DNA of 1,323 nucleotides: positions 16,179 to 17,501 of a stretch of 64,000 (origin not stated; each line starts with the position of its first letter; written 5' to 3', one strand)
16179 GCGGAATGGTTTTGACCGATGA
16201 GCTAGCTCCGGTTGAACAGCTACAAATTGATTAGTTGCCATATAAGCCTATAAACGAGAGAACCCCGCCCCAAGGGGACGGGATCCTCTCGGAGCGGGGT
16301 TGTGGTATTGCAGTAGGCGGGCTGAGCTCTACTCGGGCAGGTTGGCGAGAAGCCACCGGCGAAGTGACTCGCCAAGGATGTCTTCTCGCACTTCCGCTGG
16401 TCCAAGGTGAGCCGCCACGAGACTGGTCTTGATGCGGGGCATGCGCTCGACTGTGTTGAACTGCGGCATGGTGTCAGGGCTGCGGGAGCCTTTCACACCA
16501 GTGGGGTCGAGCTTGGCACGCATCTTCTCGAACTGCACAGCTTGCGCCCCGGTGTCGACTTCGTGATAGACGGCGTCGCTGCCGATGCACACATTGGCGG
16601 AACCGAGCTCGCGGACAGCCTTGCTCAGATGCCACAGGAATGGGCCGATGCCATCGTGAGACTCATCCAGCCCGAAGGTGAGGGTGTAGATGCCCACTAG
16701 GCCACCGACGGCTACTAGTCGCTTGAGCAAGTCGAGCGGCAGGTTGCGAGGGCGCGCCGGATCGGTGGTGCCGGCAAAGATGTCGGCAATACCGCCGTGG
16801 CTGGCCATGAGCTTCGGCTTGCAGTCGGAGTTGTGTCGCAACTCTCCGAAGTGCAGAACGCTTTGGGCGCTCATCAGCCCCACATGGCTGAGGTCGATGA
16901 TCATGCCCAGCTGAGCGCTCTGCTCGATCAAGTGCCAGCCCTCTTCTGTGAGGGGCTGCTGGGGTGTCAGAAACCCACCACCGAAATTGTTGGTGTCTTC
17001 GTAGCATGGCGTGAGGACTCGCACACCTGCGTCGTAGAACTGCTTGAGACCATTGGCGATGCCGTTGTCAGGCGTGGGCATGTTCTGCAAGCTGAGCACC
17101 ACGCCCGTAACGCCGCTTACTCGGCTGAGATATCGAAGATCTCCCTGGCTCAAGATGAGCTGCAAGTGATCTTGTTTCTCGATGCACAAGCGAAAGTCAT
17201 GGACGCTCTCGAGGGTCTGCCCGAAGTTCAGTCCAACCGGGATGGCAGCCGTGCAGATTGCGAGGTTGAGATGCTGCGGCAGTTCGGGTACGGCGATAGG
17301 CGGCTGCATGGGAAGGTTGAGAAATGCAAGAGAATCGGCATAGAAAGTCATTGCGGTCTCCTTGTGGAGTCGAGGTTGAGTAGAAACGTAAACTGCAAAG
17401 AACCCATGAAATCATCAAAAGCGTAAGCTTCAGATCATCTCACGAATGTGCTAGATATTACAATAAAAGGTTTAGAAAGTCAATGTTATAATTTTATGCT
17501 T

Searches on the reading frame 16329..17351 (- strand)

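Call 28: search_protein_families(library=pfam, proteins=[window:16329-17351:-], max_evalue=0.01)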
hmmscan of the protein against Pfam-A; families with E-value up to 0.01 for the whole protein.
window:16329-17351:- (340 aa): 1 family
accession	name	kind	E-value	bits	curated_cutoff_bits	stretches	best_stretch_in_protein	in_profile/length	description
PF01244.27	Peptidase_M19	-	1.5e-25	90.5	26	1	40-323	63-307/319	Membrane dipeptidase (Peptidase family M19)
